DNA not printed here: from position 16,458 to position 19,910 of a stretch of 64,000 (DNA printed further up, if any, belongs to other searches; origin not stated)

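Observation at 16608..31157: lexA, two giant secreted C25/PorU-like genes and a DnaE2-like polymerase are packed as one apparent operon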

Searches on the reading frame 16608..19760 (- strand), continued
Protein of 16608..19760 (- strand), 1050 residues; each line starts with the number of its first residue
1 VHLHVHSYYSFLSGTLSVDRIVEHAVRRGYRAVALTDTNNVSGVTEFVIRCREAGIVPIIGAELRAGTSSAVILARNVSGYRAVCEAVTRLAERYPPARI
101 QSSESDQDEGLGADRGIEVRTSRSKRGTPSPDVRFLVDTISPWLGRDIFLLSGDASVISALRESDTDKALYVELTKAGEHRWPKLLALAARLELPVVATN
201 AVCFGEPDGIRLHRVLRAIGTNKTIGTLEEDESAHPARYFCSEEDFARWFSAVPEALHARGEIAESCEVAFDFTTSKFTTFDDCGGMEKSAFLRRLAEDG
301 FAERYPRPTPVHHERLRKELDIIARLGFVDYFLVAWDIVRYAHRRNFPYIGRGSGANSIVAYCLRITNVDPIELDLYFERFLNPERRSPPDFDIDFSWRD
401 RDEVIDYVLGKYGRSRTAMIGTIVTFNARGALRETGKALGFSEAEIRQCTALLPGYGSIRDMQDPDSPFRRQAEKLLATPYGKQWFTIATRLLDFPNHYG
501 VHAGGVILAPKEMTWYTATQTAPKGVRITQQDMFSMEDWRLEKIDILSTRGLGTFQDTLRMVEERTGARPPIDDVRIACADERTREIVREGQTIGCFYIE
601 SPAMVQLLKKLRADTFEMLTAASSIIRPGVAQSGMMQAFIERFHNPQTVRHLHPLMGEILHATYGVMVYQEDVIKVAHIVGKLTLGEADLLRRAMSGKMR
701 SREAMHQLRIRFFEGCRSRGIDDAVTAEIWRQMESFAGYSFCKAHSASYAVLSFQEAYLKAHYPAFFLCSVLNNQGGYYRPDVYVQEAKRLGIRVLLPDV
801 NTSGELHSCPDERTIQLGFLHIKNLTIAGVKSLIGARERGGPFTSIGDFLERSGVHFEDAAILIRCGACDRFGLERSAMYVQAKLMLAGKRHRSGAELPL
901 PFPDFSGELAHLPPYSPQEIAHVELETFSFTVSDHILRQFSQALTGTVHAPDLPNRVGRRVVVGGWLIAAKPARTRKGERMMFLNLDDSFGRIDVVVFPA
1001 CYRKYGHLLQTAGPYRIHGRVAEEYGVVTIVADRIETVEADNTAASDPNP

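Call 60: find_encoding_contigs(protein=P0042, flank=10000, max_places=1)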
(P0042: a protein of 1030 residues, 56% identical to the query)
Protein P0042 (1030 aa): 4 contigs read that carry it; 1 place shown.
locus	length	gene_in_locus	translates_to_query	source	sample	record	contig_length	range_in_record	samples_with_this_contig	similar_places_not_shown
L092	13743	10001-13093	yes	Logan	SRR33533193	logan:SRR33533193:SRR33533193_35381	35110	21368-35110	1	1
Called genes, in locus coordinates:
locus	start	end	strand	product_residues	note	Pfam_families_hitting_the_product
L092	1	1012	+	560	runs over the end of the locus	PF00501:AMP-binding, PF13193:AMP-binding_C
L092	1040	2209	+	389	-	PF00389:2-Hacid_dh, PF02826:2-Hacid_dh_C, PF11890:DUF3410 (weak)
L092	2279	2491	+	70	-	-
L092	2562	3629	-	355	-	PF01757:Acyl_transf_3 (weak), PF07786:HGSNAT_cat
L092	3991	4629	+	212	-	PF01726:LexA_DNA_bind (weak), PF00717:Peptidase_S24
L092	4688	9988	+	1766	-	PF01364:Peptidase_C25, PF15711:ILEI, PF07705:CARDB, PF13860:FlgD_ig (weak)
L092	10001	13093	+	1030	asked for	PF02811:PHP, PF07733:DNA_pol3_alpha, PF17657:DNA_pol3_finger, PF14579:HHH_6, PF01336:tRNA_anti-codon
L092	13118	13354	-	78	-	-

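Call 61: find_encoding_contigs(protein=P0036, flank=10000, max_places=1)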
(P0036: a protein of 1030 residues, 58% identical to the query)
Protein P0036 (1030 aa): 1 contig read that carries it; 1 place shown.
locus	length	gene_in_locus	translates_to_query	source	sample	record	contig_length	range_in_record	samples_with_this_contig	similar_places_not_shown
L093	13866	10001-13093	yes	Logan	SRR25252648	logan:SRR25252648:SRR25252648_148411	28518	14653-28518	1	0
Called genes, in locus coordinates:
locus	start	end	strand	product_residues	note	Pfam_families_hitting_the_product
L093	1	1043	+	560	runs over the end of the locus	PF00501:AMP-binding, PF13193:AMP-binding_C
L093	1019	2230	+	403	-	PF00389:2-Hacid_dh, PF02826:2-Hacid_dh_C, PF11890:DUF3410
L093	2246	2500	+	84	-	-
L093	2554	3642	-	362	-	PF01757:Acyl_transf_3 (weak), PF07786:HGSNAT_cat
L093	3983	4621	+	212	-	PF01726:LexA_DNA_bind (weak), PF00717:Peptidase_S24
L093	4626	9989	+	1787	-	PF01364:Peptidase_C25, PF15711:ILEI, PF07705:CARDB, PF13860:FlgD_ig (weak)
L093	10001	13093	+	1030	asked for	PF02811:PHP, PF07733:DNA_pol3_alpha, PF17657:DNA_pol3_finger, PF14579:HHH_6, PF01336:tRNA_anti-codon (weak)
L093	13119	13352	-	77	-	-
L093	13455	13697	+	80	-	-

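Call 74: find_related_loci(query=A2, collection=metagenome_contigs, flank=10000)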
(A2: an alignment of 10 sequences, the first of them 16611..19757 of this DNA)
Query A2 (1049 aa) in metagenome_contigs; peptide patterns used: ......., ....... (x = any residue, [..] = any of these).
600 stretches matched a pattern (row limit reached: there are more); 585 encode a relative of the query (tblastn E <= 1e-3); the best 80 are kept; 80 distinct loci.
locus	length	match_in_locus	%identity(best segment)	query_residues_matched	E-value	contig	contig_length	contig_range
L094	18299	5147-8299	38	2-1043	0e+0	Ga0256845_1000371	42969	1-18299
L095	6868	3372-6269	39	2-1034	0e+0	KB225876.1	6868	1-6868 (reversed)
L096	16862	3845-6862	41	1-1037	0e+0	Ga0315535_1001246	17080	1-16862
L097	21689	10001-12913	40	1-1025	0e+0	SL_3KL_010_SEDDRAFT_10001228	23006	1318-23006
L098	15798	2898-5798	38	1-1034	0e+0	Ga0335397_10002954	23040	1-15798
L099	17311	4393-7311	38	1-1034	0e+0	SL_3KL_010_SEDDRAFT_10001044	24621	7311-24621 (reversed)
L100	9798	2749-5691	39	2-1049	0e+0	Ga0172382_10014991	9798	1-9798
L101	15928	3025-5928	37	1-1035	0e+0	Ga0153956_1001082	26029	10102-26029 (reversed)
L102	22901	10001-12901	39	1-1034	0e+0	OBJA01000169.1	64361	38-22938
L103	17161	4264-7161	38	1-1034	0e+0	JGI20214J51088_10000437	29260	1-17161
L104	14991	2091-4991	38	1-1034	0e+0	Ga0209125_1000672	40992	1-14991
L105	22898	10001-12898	38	2-1034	0e+0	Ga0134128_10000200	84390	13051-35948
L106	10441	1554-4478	38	1-1049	0e+0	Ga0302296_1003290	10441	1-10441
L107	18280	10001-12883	39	1-1029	0e+0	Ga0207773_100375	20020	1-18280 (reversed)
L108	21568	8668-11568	37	1-1034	0e+0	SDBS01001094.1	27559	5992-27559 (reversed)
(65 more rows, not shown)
